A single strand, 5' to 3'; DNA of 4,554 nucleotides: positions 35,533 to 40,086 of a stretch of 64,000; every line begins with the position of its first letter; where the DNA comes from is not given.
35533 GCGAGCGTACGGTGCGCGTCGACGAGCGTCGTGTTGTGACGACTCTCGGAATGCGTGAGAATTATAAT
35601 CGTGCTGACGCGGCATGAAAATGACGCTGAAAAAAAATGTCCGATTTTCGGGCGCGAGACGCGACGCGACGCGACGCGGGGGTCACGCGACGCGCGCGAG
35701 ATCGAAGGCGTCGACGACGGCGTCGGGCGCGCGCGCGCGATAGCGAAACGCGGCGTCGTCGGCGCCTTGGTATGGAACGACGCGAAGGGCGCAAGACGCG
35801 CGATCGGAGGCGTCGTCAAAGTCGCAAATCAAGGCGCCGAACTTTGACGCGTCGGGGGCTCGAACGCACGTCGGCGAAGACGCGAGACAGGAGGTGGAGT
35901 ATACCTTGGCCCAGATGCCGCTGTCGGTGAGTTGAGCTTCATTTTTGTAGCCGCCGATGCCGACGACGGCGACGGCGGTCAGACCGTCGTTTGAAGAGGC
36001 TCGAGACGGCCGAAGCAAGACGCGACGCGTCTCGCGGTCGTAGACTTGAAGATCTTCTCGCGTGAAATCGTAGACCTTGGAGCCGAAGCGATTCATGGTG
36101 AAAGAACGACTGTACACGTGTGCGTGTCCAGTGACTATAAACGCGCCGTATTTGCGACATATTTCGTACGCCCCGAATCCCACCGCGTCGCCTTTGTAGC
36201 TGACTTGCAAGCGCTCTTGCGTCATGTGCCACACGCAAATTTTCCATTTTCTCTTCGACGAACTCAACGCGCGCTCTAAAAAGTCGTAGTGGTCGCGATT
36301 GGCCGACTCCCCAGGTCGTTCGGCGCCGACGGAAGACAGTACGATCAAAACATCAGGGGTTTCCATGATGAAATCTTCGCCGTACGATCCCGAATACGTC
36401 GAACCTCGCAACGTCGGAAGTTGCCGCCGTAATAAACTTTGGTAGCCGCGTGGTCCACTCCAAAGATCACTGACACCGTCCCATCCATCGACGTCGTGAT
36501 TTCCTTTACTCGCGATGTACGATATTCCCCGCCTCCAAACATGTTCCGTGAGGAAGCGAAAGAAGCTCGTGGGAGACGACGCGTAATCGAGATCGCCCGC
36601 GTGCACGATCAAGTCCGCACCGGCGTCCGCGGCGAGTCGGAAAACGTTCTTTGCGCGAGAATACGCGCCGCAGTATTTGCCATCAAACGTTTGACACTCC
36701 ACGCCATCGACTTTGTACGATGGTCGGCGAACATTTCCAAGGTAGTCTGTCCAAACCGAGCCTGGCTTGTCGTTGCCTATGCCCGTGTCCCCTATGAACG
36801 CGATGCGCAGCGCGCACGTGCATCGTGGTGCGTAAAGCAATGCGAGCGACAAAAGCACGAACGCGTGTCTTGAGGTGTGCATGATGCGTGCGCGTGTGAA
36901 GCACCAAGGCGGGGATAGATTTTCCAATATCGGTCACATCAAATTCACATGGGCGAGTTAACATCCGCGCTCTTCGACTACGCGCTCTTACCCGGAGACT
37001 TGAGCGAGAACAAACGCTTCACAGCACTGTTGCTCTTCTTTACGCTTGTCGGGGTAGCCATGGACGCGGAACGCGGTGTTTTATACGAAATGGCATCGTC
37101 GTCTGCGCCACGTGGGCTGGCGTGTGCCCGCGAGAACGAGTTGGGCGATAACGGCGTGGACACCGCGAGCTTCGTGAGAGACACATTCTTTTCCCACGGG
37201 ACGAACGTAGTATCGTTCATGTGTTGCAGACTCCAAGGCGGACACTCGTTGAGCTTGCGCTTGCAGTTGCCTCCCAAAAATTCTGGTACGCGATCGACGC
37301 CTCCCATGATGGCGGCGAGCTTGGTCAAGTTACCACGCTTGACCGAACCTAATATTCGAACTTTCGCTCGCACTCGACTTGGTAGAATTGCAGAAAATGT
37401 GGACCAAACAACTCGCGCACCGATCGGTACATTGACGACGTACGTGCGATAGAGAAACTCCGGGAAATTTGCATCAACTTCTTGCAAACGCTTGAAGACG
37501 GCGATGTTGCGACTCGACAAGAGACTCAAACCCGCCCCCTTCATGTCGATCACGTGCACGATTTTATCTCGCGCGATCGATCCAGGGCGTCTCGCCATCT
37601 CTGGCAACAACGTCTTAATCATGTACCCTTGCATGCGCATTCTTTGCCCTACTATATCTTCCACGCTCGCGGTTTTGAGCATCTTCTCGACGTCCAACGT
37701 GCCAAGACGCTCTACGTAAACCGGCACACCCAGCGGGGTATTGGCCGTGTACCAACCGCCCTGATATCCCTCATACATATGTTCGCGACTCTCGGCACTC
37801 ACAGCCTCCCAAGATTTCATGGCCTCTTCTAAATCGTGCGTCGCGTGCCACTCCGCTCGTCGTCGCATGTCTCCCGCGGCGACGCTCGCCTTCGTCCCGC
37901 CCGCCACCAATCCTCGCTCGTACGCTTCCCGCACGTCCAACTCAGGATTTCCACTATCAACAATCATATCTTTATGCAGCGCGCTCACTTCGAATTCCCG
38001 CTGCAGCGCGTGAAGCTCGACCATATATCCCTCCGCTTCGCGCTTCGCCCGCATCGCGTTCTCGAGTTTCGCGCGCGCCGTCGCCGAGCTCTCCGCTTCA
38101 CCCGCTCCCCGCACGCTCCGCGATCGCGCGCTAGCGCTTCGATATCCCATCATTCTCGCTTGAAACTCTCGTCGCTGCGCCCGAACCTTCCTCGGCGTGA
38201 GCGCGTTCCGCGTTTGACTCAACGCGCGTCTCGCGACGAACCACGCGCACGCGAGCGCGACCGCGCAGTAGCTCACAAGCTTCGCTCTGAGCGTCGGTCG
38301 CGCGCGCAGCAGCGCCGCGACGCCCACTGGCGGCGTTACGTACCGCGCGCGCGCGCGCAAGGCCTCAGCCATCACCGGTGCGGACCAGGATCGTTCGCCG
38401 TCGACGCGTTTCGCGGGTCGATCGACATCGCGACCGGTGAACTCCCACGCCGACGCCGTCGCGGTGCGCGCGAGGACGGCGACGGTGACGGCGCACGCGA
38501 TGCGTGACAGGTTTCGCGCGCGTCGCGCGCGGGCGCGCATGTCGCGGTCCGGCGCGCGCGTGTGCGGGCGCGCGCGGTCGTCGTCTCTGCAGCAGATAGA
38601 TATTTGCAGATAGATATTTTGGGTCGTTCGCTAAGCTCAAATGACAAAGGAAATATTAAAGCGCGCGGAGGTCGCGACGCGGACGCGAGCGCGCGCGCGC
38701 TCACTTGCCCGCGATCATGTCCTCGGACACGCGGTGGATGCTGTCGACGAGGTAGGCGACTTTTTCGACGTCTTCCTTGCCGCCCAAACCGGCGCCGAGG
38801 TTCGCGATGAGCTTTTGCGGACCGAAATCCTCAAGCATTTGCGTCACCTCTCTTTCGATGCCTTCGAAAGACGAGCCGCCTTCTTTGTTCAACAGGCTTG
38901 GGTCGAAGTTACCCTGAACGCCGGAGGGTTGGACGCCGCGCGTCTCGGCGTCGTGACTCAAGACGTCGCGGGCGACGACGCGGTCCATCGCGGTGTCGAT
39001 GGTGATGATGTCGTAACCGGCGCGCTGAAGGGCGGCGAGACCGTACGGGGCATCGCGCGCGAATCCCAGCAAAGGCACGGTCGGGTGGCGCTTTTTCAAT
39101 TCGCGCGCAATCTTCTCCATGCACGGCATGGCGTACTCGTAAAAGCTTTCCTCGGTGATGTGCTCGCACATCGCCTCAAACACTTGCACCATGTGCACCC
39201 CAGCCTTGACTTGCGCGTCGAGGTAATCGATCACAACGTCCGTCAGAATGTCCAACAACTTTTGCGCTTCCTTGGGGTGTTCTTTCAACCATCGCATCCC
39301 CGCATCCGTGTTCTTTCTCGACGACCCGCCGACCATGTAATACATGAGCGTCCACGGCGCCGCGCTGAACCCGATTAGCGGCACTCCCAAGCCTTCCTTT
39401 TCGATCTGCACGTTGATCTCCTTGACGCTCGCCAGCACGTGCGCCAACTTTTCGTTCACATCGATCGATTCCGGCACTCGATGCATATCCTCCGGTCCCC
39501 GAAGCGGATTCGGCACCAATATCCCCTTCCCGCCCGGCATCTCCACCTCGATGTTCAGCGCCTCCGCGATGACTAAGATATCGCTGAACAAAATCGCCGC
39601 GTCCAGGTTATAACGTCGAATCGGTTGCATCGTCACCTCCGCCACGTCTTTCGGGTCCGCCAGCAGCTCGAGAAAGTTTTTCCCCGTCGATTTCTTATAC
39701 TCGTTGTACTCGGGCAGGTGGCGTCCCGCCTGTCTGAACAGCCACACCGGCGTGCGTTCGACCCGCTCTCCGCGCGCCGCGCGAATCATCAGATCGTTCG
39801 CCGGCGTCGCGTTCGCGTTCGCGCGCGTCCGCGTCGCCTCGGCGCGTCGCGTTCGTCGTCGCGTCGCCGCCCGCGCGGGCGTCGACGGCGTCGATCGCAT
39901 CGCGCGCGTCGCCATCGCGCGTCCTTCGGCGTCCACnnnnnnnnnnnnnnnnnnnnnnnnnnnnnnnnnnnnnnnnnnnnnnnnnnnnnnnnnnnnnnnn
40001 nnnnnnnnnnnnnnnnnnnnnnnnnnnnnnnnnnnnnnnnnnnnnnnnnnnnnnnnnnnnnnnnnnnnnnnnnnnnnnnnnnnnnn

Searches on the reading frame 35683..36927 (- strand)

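Call 56: search_protein_families(library=pfam, proteins=[window:35683-36927:-], max_evalue=0.00001)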
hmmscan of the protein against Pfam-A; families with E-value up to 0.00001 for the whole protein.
window:35683-36927:- (414 aa): 1 family
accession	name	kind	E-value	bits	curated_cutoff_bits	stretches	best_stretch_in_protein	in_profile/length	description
PF00149.33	Metallophos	-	9.2e-15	56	21.5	1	40-272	1-191/191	Calcineurin-like phosphoesterase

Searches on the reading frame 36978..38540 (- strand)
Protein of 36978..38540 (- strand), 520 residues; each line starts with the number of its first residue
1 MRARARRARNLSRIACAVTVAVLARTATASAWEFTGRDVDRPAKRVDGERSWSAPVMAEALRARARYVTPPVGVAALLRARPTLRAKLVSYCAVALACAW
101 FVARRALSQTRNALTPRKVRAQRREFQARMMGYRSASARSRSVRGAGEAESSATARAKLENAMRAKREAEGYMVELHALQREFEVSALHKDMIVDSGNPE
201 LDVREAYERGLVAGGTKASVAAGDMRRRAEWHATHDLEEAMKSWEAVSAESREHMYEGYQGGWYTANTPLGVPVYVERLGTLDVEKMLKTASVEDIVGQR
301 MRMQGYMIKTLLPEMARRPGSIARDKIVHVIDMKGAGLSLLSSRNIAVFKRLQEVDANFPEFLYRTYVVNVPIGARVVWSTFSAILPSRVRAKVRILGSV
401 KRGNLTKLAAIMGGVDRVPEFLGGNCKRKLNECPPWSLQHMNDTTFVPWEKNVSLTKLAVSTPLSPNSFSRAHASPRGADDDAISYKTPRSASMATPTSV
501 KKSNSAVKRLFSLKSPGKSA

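Call 56: search_protein_families(library=pfam, proteins=[window:36978-38540:-], max_evalue=0.00001)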
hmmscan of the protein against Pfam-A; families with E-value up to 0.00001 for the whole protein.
window:36978-38540:- (520 aa): 1 family
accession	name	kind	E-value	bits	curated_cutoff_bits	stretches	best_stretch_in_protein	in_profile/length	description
PF00650.25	CRAL_TRIO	-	5e-15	56.1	22.6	1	270-409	14-142/153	CRAL/TRIO domain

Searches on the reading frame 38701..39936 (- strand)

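Call 56: search_protein_families(library=pfam, proteins=[window:38701-39936:-], max_evalue=0.00001)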
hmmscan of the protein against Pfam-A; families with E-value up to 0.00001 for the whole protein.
window:38701-39936:- (411 aa): 1 family
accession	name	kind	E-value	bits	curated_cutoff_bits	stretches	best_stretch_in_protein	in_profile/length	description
PF01208.23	URO-D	-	1.1e-101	340.7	23.9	1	46-402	2-345/346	Uroporphyrinogen decarboxylase (URO-D)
